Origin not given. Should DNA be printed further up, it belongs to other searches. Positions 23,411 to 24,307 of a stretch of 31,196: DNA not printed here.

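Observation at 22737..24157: Two-gene encapsulin nanocompartment operon with a hemerythrin-like cargo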

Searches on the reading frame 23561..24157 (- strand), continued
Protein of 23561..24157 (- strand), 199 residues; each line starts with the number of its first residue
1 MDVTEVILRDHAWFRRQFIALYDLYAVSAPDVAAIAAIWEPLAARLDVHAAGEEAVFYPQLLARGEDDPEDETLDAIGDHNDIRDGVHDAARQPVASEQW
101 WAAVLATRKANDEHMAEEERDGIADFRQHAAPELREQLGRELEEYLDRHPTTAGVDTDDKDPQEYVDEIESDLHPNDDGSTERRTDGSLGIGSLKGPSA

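Call 48: search_solved_structures(query=A1, max_evalue=10, show_alignments=3)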
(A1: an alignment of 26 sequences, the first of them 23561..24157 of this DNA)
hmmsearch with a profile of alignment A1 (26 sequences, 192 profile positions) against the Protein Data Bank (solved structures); distinct sequences matched with E-value up to 10: 1.
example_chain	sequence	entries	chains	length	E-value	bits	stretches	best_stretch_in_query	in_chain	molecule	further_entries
6q09_A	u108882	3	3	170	0.012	18.8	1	26-153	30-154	Hemerythrin HHE cation binding domain protein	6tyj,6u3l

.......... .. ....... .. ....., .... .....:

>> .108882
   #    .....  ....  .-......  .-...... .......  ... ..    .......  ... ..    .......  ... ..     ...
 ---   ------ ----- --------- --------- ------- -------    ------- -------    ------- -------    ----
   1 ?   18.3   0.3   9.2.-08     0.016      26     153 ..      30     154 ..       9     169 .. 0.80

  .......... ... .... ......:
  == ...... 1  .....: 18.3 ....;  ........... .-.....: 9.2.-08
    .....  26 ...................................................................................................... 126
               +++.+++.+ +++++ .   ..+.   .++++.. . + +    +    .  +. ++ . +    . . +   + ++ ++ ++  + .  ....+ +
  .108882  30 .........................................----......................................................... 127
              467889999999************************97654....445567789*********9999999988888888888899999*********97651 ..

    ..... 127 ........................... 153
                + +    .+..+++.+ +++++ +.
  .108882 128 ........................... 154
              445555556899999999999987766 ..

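Call 55: search_protein_families(library=pfam, proteins=[L001:8008-9456:+, L001:9807-11633:+, L001:4748-5938:-, L002:4620-5261:+, L004:5056-5898:-, L006:5026-5823:+, L006:7493-8371:-, L008:7470-8774:+, L008:8778-9851:+, L010:7416-8420:+], max_evalue=0.001)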
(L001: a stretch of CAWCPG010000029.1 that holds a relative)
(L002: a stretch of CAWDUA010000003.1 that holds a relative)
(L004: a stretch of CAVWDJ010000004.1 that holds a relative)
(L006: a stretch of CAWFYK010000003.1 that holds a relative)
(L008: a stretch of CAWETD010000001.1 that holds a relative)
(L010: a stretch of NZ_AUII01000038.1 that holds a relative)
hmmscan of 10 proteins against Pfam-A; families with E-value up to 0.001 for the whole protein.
L001:8008-9456:+ (483 aa): 3 families
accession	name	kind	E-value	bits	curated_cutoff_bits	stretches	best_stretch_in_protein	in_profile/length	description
PF01546.33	Peptidase_M20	-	9.3e-33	114.3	24.6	1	127-481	1-205/206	Peptidase family M20/M25/M40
PF07687.19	M20_dimer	-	3e-13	50.1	21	1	244-367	2-87/107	Peptidase dimerisation domain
PF04389.22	Peptidase_M28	-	2.7e-06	27.7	21.3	1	112-213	2-81/193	Peptidase family M28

L001:9807-11633:+ (609 aa): 3 families
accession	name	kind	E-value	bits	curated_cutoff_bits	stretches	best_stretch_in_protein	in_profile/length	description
PF00676.26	E1_dh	-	3.8e-26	92.2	22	1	61-235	123-296/300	Dehydrogenase E1 component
PF02779.29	Transket_pyr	-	6.2e-22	78.5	27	1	272-444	4-167/174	Transketolase, pyrimidine binding domain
PF02780.25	Transketolase_C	-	2.4e-16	60.2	25.9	1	481-586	2-109/124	Transketolase, C-terminal domain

L001:4748-5938:- (397 aa): 1 family
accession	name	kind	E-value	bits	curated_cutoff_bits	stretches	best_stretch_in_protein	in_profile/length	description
PF14344.12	DUF4397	-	1.6e-14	54.9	30.6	1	177-287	2-115/119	Domain of unknown function (DUF4397)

L002:4620-5261:+ (214 aa): 2 families
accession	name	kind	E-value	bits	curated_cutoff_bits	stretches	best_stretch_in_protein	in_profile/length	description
PF03358.20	FMN_red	-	8.7e-19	68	24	1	28-172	9-150/152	NADPH-dependent FMN reductase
PF02525.22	Flavodoxin_2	-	6.4e-07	29.7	27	1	20-140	3-137/198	Flavodoxin-like fold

L004:5056-5898:- (281 aa): 1 family
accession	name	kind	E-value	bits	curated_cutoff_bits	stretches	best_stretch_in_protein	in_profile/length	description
PF14344.12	DUF4397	-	1.5e-17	64.7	30.6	2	61-171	2-115/119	Domain of unknown function (DUF4397)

L006:5026-5823:+ (266 aa): 2 families
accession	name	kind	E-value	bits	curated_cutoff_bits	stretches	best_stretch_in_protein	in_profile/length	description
PF13411.12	MerR_1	-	4e-16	59.3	21.6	1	6-73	2-68/69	MerR HTH family regulatory protein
PF00376.29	MerR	-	3.9e-14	52.6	28.2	1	6-43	1-38/38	MerR family regulatory protein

L006:7493-8371:- (293 aa): 2 families
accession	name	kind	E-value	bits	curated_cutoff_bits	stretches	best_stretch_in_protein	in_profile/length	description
PF12679.13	ABC2_membrane_2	-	2.6e-10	40.5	27.2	1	93-230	73-198/283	ABC-2 family transporter protein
PF12730.13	ABC2_membrane_4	-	7.3e-08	33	27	1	40-194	10-150/179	ABC-2 family transporter protein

L008:7470-8774:+ (435 aa): 1 family
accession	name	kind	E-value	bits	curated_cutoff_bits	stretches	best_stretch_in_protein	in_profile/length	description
PF02515.22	CoA_transf_3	-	4.2e-113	378.6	23.3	1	44-410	1-366/366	CoA-transferase family III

L008:8778-9851:+ (358 aa): 5 families
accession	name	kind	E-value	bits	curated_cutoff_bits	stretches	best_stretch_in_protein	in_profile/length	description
PF13377.12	Peripla_BP_3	-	5.7e-37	127.8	26.5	1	191-353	1-167/167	Periplasmic binding protein-like domain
PF00532.27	Peripla_BP_1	-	2.7e-24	86.5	22.2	1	84-341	3-271/281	Periplasmic binding proteins and sugar binding domain of LacI family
PF13407.12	Peripla_BP_4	-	7.9e-21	75.2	35.1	1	85-296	1-216/258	Periplasmic binding protein domain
PF00356.27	LacI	-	4.7e-14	52.4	27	1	24-71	1-46/46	Bacterial regulatory proteins, lacI family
PF09339.16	HTH_IclR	-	0.00071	19.7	22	1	22-44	18-40/52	IclR helix-turn-helix domain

L010:7416-8420:+ (335 aa): 0 families

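Call 63: search_protein_families(library=phrogs, proteins=[window:23561-24157:-], max_evalue=0.01)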
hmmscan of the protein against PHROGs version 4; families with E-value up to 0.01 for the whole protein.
window:23561-24157:- (199 aa): 0 families
